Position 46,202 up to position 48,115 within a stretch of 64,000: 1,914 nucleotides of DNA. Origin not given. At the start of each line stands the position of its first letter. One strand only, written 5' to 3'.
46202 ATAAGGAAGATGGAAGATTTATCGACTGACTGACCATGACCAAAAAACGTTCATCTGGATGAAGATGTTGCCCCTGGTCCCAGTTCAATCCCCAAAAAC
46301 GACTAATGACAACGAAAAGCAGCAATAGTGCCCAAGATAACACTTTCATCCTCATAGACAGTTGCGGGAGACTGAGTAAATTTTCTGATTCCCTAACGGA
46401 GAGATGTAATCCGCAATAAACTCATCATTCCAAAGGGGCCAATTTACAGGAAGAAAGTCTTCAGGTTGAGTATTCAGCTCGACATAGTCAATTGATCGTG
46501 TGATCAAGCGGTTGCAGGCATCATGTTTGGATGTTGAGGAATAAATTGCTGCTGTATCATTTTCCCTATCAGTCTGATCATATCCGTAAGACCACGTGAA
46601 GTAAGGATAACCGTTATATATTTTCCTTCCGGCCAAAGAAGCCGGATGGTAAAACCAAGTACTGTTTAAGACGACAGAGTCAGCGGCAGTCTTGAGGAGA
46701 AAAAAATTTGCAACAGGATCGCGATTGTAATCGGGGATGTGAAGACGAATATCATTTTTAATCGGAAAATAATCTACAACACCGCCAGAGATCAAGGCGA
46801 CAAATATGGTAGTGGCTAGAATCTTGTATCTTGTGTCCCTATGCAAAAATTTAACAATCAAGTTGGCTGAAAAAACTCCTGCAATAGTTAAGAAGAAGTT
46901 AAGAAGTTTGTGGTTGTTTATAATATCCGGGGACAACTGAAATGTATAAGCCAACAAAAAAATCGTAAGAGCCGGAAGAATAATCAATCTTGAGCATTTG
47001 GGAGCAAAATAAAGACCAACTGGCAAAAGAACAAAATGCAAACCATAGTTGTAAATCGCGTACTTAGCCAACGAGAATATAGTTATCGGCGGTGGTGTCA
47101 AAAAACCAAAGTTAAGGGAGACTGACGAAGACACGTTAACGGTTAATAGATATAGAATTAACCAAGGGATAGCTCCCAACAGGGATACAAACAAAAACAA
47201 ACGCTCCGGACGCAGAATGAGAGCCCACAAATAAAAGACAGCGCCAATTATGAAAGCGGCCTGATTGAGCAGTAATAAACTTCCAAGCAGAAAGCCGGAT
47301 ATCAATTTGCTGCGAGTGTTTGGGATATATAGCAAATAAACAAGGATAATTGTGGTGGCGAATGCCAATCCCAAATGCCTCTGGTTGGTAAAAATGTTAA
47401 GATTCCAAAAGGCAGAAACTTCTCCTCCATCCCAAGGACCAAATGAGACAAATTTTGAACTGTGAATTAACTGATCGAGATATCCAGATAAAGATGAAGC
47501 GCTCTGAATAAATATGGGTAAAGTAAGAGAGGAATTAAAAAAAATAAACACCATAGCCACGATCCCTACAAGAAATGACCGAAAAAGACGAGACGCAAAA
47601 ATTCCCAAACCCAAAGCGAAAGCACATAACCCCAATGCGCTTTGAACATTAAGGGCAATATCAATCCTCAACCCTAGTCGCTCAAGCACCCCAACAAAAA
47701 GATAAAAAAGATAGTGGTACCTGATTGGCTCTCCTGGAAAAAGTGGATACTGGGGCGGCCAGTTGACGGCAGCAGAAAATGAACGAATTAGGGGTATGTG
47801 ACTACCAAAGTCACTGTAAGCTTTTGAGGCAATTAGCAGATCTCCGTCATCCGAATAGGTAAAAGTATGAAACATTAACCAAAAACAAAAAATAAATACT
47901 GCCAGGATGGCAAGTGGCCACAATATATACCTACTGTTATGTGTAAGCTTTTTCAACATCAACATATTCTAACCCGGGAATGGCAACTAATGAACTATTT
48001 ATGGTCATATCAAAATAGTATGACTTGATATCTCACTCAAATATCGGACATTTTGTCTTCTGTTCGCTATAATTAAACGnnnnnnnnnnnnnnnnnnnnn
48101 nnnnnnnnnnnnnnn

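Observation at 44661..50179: Three consecutive GT-C-like polytopic membrane proteins (PMT/ArnT-like, unknown, YYY/DUF2298) flanking a divergent promoter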

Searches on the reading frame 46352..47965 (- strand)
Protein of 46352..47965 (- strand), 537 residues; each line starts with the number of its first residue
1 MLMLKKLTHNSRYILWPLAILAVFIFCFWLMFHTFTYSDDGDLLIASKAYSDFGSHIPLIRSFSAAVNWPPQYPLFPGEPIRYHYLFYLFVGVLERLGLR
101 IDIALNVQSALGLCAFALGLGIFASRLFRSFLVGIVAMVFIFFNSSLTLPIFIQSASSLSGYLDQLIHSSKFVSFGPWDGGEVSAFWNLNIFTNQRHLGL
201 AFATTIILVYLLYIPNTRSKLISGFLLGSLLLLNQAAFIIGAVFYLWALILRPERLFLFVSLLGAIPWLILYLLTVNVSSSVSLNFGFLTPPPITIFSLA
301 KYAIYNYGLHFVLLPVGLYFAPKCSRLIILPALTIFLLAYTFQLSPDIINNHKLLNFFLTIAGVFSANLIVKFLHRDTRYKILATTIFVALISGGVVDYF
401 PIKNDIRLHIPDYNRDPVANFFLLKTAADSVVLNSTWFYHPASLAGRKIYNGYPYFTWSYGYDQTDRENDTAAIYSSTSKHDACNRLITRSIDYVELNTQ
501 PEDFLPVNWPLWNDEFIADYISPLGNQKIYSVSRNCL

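Call 4: search_protein_families(library=pfam, proteins=[window:46352-47965:-], max_evalue=1)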
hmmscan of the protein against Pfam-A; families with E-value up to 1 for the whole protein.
window:46352-47965:- (537 aa): 2 families
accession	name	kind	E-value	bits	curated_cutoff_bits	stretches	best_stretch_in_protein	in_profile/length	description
PF10032.14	Pho88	-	0.0068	16.1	25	1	125-165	93-133/184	Phosphate transport (Pho88)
PF06667.17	PspB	-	0.16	12.5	25.6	1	13-37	4-28/73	Phage shock protein B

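Call 6: search_protein_families(library=ncbifam, proteins=[window:46352-47965:-], max_evalue=1)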
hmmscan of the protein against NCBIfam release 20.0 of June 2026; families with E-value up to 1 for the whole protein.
window:46352-47965:- (537 aa): 0 families

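Call 10: find_homologous_proteins(query=window:46352-47965:-)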
Query window:46352-47965:- (537 aa): 846 proteins with E <= 0.001 among 8000 candidates; the best 120 are listed.
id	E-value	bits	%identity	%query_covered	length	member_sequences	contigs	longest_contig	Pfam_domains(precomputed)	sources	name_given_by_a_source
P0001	0.0e+0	1173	100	97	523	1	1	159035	-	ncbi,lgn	-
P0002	1.3e-163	564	53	96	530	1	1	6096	-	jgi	jgi:hypothetical protein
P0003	5.3e-163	562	50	97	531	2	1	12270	-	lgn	-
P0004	3.6e-159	549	48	95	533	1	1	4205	-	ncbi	-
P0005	9.6e-159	548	50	99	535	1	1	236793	-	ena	-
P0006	1.2e-158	548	50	96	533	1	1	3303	-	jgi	jgi:hypothetical protein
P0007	4.3e-157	542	51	96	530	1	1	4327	-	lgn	-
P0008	4.9e-156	539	49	96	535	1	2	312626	-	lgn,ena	-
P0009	4.4e-155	536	49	95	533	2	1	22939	-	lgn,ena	-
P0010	6.4e-155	535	49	97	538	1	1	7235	-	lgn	-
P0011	1.1e-153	531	48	96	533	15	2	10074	-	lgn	-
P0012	1.1e-152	528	50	97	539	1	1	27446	-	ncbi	-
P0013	1.2e-152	528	48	96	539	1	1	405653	-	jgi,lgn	-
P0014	3.6e-151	523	51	98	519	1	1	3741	-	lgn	-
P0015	5.6e-151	522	48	95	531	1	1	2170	-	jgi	jgi:hypothetical protein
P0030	6.7e-145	502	47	95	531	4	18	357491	-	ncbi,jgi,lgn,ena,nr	ncbi:MAG: hypothetical protein UX91_C0001G0055 [Candidatus Amesbacteria bacterium GW2011_GWB1_47_19]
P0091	8.1e-122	426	41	97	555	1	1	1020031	-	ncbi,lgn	ncbi:MAG: hypothetical protein WAV51_05240 [Microgenomates group bacterium]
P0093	6.1e-121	423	42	99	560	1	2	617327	-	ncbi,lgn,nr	ncbi:MAG: hypothetical protein HYT08_02785 [Candidatus Levybacteria bacterium]|nr:hypothetical prote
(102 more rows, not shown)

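Call 22: predict_structure(alignment_id=A1)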
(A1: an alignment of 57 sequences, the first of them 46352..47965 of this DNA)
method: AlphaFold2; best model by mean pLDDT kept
length: 537 residues; sequences in the alignment: 57
mean_pLDDT: 94.6   pTM: 0.93
mean pLDDT of the five models: 94.6, 94.5, 94.3, 93.8, 93.4
residues with pLDDT >= 90: 485; 70-90: 41; 50-70: 9; < 50: 2
segments of 3 or more residues with pLDDT < 50: none
pLDDT, mean of each block of 10 residues (from residue 1): 58 93 98 97 97 96 94 95 95 98 98 98 97 97 93 89 94 86 80 96 98 93 98 97 98 96 98 90 91 92 94 96 96 97 92 95 97 97 98 95 97 97 97 95 97 93 95 98 98 98 97 98 96 97
secondary structure, 60 per line:
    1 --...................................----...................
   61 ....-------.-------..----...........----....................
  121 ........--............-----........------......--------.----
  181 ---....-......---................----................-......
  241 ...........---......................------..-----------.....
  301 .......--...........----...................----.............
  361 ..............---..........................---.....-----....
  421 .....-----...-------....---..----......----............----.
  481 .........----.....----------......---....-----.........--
elements in order: H3-34 E35-37 E42-46 H47-64 H86-96 H101-128 H131-142 H148-155 H162-167 H189-194 H198-213 H218-233 H235-251 H255-275 H296-307 H310-320 H325-341 H348-374 H378-403 E407-411 H417-425 E431-433 H441-444 H454-459 H464-475 H480-489 E494-498 H509-514 E518-521 E527-531 H532-535

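Call 25: find_encoding_contigs(protein=P0030, flank=8000, max_places=2)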
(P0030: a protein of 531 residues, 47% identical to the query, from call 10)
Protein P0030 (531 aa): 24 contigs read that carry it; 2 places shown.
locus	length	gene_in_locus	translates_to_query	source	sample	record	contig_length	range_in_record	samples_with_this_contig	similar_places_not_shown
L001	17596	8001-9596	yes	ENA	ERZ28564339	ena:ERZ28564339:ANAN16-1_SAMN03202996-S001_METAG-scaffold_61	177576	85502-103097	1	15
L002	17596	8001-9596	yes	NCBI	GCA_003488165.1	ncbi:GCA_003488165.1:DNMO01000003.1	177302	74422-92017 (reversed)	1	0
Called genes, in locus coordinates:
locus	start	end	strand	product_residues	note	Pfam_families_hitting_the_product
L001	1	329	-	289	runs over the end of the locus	PF02388:FemAB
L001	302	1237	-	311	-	PF02388:FemAB (weak), PF13480:Acetyltransf_6, PF02388:FemAB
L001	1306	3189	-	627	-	PF00580:UvrD-helicase, PF13245:AAA_19, PF13604:AAA_30 (faint), PF01443:Viral_helicase1 (faint), PF13361:UvrD_C, PF13538:UvrD_C_2 (weak)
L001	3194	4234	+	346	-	PF03816:LytR_cpsA_psr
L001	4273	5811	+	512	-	PF07143:AttH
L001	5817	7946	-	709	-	PF10060:DUF2298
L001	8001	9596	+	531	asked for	-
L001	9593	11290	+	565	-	-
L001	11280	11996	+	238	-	PF13489:Methyltransf_23, PF06325:PrmA (weak), PF03848:TehB (faint), PF13847:Methyltransf_31 (faint), PF08241:Methyltransf_11, PF08242:Methyltransf_12, PF13649:Methyltransf_25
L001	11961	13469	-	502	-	PF13231:PMT_2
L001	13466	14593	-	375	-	PF20706:GT4-conflict, PF13439:Glyco_transf_4, PF13579:Glyco_trans_4_4, PF00534:Glycos_transf_1, PF13692:Glyco_trans_1_4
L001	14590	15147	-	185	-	-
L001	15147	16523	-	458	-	PF00041:fn3 (weak), PF16656:Pur_ac_phosph_N, PF19077:Big_13 (weak)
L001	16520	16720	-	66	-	-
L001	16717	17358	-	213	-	-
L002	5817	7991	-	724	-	PF10060:DUF2298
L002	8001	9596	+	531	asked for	-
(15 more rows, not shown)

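Call 26: find_encoding_contigs(protein=P0093, flank=8000, max_places=1)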
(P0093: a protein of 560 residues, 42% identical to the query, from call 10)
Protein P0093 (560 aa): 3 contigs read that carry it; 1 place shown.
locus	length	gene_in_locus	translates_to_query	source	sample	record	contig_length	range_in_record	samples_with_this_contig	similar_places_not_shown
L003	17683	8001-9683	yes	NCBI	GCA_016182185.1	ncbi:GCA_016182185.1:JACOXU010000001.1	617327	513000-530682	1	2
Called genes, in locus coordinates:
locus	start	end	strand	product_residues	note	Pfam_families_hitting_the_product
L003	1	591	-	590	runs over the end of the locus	PF00009:GTP_EFTU, PF01926:MMR_HSR1 (weak), PF00071:Ras (weak), PF22042:EF-G_D2 (weak), PF03144:GTP_EFTU_D2 (weak), PF00679:EFG_C, PF06421:LepA_C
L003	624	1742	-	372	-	PF00586:AIRS, PF02769:AIRS_C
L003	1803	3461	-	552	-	PF01554:MatE (weak), PF03023:MurJ, PF13440:Polysacc_synt_3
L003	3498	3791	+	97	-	-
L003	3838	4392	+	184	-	-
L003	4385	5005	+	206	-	PF04350:PilO, PF10741:T2SSM_b (weak)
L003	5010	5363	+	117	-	-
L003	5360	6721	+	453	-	PF16656:Pur_ac_phosph_N (weak), PF19077:Big_13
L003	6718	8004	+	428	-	PF00070:Pyr_redox (faint), PF01266:DAO, PF01593:Amino_oxidase, PF07992:Pyr_redox_2 (faint), PF13450:NAD_binding_8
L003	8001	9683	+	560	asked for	-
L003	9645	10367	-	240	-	PF00535:Glycos_transf_2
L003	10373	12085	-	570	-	-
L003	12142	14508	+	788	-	PF10060:DUF2298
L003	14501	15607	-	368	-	PF03816:LytR_cpsA_psr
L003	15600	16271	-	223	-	PF00121:TIM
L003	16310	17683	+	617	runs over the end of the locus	PF00580:UvrD-helicase, PF13086:AAA_11 (weak), PF13245:AAA_19, PF13604:AAA_30 (faint), PF01443:Viral_helicase1 (faint), PF13361:UvrD_C, PF13538:UvrD_C_2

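Call 27: find_encoding_contigs(protein=P0091, flank=8000, max_places=1)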
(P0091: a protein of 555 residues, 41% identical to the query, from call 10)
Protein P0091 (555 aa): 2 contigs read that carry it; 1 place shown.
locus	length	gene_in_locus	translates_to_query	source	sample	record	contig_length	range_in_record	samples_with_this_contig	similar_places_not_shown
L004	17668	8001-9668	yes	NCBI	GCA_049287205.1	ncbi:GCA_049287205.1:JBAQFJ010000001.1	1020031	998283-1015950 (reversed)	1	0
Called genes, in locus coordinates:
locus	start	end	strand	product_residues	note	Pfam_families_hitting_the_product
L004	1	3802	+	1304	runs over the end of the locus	-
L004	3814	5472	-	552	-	PF07497:Rho_RNA_bind, PF00006:ATP-synt_ab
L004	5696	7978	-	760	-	PF10060:DUF2298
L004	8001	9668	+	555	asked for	-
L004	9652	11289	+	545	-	PF02366:PMT, PF13231:PMT_2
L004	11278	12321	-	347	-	PF01073:3Beta_HSD, PF01370:Epimerase, PF02719:Polysacc_synt_2, PF04321:RmlD_sub_bind, PF13460:NAD_binding_10, PF16363:GDP_Man_Dehyd, PF07993:NAD_binding_4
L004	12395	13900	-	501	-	PF13231:PMT_2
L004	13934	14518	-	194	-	-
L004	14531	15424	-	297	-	PF01040:UbiA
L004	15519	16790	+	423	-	PF00070:Pyr_redox (faint), PF00890:FAD_binding_2 (weak), PF01266:DAO, PF01593:Amino_oxidase, PF03486:HI0933_like (faint), PF12831:FAD_oxidored (weak), PF13450:NAD_binding_8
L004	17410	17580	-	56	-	-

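Call 34: search_solved_structures(query=A1, max_evalue=10, show_alignments=3)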
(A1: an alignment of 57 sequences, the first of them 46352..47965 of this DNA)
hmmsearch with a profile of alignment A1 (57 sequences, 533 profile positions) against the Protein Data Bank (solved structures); distinct sequences matched with E-value up to 10: 2.
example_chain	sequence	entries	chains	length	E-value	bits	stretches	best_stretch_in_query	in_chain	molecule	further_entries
4w6v_A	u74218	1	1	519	0.038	15.9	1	186-332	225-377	Di-/tripeptide transporter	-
7q0l_A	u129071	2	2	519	0.046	15.6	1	186-332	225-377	Peptide transporter YePEPT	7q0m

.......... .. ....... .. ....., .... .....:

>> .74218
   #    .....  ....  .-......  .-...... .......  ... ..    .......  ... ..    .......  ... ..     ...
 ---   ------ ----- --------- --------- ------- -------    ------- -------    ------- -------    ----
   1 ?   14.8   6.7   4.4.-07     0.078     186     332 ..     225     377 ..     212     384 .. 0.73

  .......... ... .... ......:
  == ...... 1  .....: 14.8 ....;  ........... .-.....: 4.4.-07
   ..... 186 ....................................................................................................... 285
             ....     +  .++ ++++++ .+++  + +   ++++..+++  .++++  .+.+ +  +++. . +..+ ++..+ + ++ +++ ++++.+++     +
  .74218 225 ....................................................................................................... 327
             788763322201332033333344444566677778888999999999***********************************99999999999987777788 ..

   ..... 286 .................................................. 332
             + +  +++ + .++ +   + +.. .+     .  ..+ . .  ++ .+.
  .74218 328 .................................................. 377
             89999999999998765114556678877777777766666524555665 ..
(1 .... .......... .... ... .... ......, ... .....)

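Call 44: fold_search(model_id=the predicted structure, library=pdb)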
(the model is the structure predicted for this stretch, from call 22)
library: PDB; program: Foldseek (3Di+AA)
matches with E <= 10: 523; with E <= 0.001: 27
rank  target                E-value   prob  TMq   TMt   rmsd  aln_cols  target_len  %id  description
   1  7zlh_A                1.0e-08  1.00  0.45  0.39  12.2       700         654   12  Cryo-EM structure of C-mannosyltransferase CeDPY19, in apo state, bound to CMT2-Fab and anti-Fab nanobody (released 2023-01-11)
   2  9n9j_I                1.8e-08  1.00  0.46  0.37  13.3       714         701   10  Structure of a GRP94 folding intermediate engaged with a CCDC134- and FKBP11-bound secretory translocon (released 2025-11-19)
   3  8agb_A                7.8e-08  1.00  0.51  0.44   9.6       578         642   11  Structure of yeast oligosaccharylransferase complex with lipid-linked oligosaccharide bound (released 2022-12-07)
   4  8b6l_I                1.1e-07  1.00  0.48  0.39  11.9       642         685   11  Subtomogram average of the human Sec61-TRAP-OSTA-translocon (released 2022-12-07)
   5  6s7t_A                1.3e-07  1.00  0.47  0.38  10.0       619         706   12  Cryo-EM structure of human oligosaccharyltransferase complex OST-B (released 2019-12-18)
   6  7zlg_A                1.6e-07  1.00  0.40  0.34  13.8       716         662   12  Cryo-EM structure of C-mannosyltransferase CeDPY19, in complex with acceptor peptide and bound to CMT2-Fab and anti-Fa (released 2023-01-11)
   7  7oci_F                2.0e-07  1.00  0.50  0.44  10.3       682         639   10  Cryo-EM structure of yeast Ost6p containing oligosaccharyltransferase complex (released 2022-02-16)
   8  6ezn_F                2.7e-07  1.00  0.45  0.39  12.8       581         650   11  Cryo-EM structure of the yeast oligosaccharyltransferase (OST) complex (released 2018-01-17)
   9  7zli_A                3.3e-07  1.00  0.44  0.37  12.5       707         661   11  Cryo-EM structure of C-mannosyltransferase CeDPY19, in complex with Dol25-P-Man and bound to CMT2-Fab and anti-Fab nan (released 2023-01-11)
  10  8age_A                3.6e-07  1.00  0.55  0.48   9.0       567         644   11  Structure of yeast oligosaccharylransferase complex with acceptor peptide bound (released 2022-12-07)
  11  6s7o_A                3.6e-07  1.00  0.51  0.43  11.0       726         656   11  Cryo-EM structure of human oligosaccharyltransferase complex OST-A (released 2019-12-18)
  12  8pn9_A                4.9e-07  1.00  0.49  0.41  11.6       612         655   12  Structure of human oligosaccharyltransferase OST-A complex bound to NGI-1 (released 2024-05-08)
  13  6c26_A                6.4e-07  1.00  0.53  0.45  12.6       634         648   12  The Cryo-EM structure of a eukaryotic oligosaccharyl transferase complex (released 2018-01-31)
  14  7e9s_A                6.7e-07  1.00  0.42  0.29  16.2       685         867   12  Archaeal oligosaccharyltransferase AglB from Archaeoglobus fulgidus in complex with an inhibitory peptide and a dolich (released 2021-09-08)
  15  6ftg_5                9.9e-07  1.00  0.53  0.46  10.2       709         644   10  Subtomogram average of OST-containing ribosome-translocon complexes from canine rough microsomal membranes (released 2018-03-21)
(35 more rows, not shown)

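Call 53: search_protein_representatives(alignment_id=A1)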
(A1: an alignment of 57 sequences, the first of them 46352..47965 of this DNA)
Query: 57 sequences, 533 profile positions. Proteins with E-value up to 0.001 (for the whole library): 3121; up to 1e-10: 2238; up to 1e-30: 1025. The best 150 are listed.
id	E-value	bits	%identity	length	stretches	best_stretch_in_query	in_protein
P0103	3.1e-224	762.1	-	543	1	6-530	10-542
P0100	1.3e-215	733.5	-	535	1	6-530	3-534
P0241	3.9e-210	715.5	-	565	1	6-531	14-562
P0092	2.0e-199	680.1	-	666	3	6-245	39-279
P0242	7.2e-197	671.7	-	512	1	6-531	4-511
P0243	1.9e-190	650.5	-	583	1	23-531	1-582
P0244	2.2e-190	650.3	-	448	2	258-531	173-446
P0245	6.6e-189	645.4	-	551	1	3-532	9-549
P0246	6.6e-187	638.8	-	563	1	11-531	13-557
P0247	7.2e-187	638.7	-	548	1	6-530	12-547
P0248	2.3e-184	630.4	-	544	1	1-531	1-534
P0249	3.1e-178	610.2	-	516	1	6-531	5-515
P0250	2.2e-176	604.1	-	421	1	112-531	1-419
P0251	4.6e-176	603.1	-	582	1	8-531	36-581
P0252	1.6e-174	598.0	-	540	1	3-531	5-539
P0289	2.9e-145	501.4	-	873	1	6-526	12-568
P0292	4.5e-143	494.2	-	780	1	4-531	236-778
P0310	1.6e-124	432.9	-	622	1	5-521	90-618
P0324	1.2e-117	410.3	-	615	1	9-518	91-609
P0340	4.0e-111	388.8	-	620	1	7-518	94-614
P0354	3.4e-105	369.2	-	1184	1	8-520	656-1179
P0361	1.5e-103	363.8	-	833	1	11-531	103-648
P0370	3.0e-99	349.6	-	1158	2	211-529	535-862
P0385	3.6e-96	339.4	-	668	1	11-528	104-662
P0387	3.4e-95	336.2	-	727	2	9-266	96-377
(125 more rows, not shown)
